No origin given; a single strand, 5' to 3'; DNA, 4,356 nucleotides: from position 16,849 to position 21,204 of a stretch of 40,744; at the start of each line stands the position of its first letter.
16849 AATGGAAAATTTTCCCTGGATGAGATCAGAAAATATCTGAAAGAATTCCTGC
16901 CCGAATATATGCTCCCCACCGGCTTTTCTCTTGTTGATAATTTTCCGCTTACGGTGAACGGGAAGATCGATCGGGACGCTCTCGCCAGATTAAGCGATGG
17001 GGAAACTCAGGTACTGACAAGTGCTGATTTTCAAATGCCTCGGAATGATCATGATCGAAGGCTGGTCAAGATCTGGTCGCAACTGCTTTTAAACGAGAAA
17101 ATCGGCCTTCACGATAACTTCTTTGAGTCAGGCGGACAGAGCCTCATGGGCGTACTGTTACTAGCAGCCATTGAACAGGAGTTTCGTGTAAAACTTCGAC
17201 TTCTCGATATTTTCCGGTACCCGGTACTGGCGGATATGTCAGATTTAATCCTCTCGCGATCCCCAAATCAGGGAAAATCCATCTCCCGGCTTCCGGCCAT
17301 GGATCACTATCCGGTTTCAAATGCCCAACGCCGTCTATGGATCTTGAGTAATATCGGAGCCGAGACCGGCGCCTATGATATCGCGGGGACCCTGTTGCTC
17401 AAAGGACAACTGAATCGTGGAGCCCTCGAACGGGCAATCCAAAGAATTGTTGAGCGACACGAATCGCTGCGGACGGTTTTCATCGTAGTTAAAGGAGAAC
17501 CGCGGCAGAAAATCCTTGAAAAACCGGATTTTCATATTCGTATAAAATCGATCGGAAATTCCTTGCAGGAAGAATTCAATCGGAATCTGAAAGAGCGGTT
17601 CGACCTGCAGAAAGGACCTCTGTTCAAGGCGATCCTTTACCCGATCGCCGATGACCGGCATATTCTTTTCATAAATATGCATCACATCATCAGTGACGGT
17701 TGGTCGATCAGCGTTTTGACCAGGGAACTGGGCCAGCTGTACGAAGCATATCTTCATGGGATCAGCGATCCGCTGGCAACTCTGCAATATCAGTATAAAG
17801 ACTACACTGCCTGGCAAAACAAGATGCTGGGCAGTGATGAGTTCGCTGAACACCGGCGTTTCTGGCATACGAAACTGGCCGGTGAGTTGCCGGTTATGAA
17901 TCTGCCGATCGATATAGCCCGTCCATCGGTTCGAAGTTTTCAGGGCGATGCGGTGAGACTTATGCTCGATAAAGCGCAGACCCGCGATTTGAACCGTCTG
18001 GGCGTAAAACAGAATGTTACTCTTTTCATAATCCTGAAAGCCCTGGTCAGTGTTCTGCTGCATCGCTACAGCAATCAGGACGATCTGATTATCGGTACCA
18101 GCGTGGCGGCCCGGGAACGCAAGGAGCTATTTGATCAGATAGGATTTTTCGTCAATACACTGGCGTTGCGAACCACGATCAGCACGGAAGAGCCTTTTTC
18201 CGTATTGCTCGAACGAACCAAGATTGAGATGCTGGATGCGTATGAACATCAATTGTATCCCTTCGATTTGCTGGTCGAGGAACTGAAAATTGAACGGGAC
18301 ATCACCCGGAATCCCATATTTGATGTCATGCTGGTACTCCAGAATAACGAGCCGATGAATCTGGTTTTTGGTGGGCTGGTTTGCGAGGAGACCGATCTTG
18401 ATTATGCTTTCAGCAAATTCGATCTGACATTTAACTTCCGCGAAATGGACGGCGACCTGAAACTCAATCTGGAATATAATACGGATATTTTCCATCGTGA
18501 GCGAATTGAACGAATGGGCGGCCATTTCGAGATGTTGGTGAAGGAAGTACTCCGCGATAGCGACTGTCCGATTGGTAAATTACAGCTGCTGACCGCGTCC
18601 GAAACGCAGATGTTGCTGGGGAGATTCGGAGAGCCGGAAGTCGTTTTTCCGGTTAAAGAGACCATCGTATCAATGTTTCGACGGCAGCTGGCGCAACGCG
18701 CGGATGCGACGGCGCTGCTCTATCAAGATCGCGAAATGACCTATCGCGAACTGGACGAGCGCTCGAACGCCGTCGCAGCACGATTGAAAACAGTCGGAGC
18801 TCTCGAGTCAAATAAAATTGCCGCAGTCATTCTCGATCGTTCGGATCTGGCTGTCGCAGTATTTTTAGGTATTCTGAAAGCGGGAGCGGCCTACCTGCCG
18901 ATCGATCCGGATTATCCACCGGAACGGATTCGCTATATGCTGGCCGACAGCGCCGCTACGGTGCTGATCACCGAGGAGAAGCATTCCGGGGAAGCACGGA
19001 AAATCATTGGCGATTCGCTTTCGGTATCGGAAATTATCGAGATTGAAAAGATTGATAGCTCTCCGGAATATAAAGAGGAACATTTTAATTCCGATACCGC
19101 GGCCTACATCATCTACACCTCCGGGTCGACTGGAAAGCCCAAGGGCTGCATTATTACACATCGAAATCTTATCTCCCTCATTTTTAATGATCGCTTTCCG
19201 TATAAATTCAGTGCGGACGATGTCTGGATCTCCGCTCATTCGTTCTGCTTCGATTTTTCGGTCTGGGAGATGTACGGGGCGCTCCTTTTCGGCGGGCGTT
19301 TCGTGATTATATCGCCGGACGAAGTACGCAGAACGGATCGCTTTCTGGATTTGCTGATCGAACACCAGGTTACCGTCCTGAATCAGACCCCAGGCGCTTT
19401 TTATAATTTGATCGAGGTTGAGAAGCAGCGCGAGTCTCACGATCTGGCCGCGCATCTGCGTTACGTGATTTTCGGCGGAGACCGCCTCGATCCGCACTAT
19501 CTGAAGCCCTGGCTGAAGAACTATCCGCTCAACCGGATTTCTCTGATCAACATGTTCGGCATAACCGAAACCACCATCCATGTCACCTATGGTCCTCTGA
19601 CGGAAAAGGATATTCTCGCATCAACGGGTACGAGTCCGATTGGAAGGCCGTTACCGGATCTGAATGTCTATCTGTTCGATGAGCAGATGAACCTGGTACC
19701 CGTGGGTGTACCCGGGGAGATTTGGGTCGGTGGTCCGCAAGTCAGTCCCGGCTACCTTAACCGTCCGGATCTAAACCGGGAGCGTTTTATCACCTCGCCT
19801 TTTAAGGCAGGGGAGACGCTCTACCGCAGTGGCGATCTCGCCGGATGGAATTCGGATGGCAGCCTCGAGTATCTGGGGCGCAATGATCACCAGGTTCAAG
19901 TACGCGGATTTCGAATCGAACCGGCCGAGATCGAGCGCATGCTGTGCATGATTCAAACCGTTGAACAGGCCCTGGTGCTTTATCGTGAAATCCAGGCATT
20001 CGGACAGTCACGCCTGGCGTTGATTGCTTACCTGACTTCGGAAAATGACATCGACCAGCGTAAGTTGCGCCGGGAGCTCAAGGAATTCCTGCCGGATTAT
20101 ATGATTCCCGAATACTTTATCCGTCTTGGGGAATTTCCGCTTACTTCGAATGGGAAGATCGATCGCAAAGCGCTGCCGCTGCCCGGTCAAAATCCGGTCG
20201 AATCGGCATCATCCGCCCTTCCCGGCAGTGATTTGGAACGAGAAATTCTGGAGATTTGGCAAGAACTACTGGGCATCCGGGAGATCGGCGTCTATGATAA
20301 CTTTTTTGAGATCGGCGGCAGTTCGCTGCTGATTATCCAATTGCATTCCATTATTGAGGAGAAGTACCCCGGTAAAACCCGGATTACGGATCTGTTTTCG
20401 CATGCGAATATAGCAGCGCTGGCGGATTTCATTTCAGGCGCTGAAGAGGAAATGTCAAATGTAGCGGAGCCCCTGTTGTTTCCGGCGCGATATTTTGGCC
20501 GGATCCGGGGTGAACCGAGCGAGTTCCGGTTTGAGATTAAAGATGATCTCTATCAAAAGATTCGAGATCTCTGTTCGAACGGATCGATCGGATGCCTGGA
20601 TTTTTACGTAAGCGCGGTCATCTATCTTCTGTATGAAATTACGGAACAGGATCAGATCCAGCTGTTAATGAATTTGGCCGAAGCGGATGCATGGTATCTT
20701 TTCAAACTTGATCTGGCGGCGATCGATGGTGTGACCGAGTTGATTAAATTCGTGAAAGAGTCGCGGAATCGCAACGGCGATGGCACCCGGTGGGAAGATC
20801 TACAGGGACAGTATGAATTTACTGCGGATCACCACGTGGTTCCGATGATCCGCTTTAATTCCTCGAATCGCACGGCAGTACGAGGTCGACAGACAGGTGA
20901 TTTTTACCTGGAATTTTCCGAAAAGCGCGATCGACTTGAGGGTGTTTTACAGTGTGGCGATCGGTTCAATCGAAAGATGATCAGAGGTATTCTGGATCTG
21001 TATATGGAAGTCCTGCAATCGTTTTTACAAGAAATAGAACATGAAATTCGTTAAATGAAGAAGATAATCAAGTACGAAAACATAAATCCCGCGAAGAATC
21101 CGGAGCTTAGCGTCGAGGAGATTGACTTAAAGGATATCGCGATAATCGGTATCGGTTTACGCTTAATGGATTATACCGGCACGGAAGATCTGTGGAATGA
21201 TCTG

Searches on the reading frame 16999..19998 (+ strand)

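Call 9: search_protein_families(library=pfam, proteins=[window:16999-19998:+], max_evalue=0.00001)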
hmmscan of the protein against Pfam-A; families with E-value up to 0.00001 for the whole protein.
window:16999-19998:+ (1000 aa): 3 families
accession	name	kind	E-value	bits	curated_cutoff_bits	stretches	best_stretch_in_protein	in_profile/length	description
PF00668.25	Condensation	-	5e-114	381.9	30.6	1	102-540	3-456/456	Condensation domain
PF00501.34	AMP-binding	-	2.4e-90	303.5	29.9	1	560-920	1-384/384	AMP-binding enzyme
PF00550.31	PP-binding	-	1.6e-10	41.5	20.8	1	21-84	2-67/67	Phosphopantetheine attachment site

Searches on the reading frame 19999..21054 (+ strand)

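Call 9: search_protein_families(library=pfam, proteins=[window:19999-21054:+], max_evalue=0.00001)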
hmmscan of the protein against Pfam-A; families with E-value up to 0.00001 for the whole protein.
window:19999-21054:+ (351 aa): 1 family
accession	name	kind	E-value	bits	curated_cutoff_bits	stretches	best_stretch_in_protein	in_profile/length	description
PF00550.31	PP-binding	-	2.4e-12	47.4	20.8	1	82-145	2-67/67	Phosphopantetheine attachment site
